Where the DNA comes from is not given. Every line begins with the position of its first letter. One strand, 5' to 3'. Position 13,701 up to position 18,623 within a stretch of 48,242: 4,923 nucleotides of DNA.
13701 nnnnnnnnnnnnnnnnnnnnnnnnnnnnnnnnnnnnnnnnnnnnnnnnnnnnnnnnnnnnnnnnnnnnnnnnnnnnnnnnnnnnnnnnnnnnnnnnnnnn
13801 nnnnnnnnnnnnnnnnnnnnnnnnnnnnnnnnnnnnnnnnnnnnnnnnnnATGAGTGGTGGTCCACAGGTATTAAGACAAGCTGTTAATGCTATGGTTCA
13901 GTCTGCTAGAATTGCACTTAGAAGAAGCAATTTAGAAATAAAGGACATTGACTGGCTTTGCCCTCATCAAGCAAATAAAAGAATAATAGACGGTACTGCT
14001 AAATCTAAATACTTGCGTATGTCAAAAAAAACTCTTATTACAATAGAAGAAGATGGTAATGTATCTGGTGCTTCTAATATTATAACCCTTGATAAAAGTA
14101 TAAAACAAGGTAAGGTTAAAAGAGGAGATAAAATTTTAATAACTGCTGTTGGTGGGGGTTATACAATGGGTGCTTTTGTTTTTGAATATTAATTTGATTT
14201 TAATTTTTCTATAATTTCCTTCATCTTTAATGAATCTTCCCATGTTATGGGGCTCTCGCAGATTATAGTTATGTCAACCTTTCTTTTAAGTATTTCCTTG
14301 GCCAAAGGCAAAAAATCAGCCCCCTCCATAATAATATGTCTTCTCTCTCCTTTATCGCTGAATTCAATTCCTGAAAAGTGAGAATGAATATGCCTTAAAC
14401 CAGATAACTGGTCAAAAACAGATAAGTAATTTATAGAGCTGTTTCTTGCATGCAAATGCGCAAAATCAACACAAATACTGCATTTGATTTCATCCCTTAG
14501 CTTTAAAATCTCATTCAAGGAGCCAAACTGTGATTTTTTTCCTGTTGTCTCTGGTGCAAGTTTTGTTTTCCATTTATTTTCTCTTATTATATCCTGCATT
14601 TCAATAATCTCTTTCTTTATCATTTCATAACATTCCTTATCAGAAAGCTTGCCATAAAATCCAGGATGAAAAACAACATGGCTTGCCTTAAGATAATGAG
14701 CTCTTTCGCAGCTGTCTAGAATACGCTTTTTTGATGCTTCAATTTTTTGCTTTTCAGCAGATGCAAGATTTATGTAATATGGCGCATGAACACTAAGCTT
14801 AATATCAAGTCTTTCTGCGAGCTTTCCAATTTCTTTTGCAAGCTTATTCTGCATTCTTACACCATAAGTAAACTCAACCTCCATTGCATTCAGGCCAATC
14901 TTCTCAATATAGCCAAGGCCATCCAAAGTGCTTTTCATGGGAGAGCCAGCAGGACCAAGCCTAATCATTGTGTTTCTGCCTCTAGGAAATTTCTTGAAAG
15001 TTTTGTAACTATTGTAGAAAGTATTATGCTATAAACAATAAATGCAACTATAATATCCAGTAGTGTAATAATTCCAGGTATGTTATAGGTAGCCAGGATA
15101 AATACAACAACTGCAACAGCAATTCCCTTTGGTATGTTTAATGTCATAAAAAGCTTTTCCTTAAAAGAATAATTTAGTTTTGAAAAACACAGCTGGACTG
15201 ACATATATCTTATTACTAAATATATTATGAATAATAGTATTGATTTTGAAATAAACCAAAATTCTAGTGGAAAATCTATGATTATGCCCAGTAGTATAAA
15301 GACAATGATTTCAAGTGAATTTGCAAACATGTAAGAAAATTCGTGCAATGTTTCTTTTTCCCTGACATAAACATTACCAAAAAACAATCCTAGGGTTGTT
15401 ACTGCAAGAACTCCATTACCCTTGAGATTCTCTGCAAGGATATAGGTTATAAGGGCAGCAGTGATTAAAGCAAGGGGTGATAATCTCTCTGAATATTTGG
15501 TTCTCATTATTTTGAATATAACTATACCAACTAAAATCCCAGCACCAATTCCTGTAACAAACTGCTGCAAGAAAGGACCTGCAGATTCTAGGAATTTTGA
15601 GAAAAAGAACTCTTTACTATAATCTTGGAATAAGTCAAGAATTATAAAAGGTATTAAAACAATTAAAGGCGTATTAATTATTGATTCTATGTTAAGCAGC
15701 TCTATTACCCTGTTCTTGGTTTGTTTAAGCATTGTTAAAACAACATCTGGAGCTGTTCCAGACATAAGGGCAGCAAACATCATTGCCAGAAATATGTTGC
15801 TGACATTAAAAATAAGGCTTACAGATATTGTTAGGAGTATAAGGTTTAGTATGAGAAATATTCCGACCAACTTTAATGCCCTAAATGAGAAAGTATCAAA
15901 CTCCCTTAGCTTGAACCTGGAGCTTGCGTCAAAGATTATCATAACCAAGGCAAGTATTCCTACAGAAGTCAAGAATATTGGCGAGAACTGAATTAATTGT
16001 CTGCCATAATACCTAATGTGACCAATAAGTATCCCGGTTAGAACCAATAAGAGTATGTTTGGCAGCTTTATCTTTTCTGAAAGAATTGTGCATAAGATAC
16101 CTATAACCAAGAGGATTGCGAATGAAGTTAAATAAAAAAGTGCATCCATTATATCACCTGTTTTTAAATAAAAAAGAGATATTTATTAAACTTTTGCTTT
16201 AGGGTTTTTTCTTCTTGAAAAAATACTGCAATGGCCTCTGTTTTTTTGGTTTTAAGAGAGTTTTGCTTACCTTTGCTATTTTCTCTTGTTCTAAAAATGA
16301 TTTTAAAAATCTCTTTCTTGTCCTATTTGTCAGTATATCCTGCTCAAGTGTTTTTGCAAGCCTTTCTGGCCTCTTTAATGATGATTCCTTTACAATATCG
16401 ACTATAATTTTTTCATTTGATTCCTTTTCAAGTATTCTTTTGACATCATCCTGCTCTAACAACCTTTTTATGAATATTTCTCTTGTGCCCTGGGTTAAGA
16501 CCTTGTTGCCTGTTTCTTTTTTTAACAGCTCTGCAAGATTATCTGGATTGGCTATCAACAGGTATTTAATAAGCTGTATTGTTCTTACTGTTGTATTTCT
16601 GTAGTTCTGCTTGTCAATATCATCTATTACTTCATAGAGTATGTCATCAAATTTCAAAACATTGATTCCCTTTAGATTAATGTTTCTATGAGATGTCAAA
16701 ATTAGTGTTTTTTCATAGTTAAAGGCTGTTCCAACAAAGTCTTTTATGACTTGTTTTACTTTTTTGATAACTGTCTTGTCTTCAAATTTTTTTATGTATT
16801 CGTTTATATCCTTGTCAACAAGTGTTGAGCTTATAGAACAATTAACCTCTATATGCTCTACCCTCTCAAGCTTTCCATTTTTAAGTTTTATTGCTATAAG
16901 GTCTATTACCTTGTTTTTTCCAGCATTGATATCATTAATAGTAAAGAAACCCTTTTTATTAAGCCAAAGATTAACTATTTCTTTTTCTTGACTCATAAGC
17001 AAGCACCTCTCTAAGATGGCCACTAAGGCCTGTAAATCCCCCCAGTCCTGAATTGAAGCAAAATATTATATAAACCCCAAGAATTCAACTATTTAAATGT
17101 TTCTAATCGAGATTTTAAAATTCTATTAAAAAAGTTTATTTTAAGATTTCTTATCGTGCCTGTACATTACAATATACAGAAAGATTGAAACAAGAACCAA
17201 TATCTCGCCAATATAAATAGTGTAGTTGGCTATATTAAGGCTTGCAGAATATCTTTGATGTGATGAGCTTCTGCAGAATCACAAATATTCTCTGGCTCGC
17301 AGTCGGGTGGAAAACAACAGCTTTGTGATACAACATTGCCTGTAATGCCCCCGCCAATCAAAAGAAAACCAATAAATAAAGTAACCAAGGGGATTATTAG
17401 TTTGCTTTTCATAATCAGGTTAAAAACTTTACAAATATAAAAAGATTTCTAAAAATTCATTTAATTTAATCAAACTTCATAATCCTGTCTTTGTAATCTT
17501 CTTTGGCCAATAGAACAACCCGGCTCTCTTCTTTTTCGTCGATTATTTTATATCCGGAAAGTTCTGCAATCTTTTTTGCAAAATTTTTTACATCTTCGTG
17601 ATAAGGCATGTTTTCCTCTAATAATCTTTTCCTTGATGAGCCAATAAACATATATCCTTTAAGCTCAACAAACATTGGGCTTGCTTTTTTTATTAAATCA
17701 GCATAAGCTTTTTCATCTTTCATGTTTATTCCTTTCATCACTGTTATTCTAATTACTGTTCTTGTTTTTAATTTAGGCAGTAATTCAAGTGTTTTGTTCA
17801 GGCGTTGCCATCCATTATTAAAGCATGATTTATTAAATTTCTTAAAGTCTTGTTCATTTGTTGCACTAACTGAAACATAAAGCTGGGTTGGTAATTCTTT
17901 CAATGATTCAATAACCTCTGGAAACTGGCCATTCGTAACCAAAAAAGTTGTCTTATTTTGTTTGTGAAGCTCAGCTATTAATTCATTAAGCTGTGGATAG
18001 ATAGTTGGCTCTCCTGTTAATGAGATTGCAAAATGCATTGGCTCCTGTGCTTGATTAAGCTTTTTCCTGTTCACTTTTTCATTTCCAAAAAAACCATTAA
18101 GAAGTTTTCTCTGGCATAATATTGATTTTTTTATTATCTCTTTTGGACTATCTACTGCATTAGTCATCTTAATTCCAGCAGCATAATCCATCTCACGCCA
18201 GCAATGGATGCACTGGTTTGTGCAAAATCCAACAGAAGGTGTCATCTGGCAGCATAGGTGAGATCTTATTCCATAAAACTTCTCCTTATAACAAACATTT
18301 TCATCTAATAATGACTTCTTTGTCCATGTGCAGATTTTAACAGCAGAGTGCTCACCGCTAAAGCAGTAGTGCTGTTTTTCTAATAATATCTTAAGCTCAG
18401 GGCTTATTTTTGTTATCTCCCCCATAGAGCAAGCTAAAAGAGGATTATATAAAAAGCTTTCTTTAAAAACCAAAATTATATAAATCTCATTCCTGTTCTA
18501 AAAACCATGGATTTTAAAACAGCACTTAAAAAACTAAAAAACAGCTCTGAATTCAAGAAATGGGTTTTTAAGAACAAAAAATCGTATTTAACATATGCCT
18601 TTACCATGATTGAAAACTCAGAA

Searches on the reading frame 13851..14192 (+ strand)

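Call 81: search_protein_families(library=pfam, proteins=[window:13851-14192:+], max_evalue=0.0001)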
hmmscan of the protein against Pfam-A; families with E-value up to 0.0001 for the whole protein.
window:13851-14192:+ (113 aa): 1 family
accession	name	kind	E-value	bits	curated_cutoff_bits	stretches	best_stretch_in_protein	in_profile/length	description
PF08541.16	ACP_syn_III_C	-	1.9e-27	95.6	26.6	1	23-113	1-90/90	3-Oxoacyl-[acyl-carrier-protein (ACP)] synthase III C terminal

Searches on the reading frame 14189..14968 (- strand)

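Call 81: search_protein_families(library=pfam, proteins=[window:14189-14968:-], max_evalue=0.0001)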
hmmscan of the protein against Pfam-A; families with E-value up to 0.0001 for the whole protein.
window:14189-14968:- (259 aa): 1 family
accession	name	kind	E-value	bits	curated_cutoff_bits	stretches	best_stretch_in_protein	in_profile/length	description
PF01261.30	AP_endonuc_2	-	1.3e-31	110.6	31.1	1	21-257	4-247/249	Xylose isomerase-like TIM barrel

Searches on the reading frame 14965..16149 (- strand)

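Call 81: search_protein_families(library=pfam, proteins=[window:14965-16149:-], max_evalue=0.0001)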
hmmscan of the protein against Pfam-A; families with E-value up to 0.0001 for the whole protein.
window:14965-16149:- (394 aa): 1 family
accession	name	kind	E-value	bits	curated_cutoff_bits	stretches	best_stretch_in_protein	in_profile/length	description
PF00999.27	Na_H_Exchanger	-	3.8e-31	108.7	26.2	1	18-382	5-369/375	Sodium/hydrogen exchanger, transmembrane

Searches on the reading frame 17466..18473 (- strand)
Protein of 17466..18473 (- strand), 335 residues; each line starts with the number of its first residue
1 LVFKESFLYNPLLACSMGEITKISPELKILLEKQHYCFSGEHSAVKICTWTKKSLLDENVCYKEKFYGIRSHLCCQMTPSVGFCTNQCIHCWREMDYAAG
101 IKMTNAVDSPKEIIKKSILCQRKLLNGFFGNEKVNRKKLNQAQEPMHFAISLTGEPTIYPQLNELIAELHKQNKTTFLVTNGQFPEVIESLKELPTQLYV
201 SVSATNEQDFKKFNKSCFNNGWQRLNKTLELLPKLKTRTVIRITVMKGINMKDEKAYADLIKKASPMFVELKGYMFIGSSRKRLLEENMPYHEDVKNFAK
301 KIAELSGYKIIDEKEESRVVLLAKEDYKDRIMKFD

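Call 81: search_protein_families(library=pfam, proteins=[window:17466-18473:-], max_evalue=0.0001)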
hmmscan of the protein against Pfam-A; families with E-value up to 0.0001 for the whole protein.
window:17466-18473:- (335 aa): 2 families
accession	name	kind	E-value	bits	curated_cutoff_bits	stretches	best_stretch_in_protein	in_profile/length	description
PF08608.17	Wyosine_form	-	4.5e-24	84.9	22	1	263-324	1-63/63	Wyosine base formation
PF04055.27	Radical_SAM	-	1.3e-16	61.6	29.5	1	81-258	4-164/166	Radical SAM superfamily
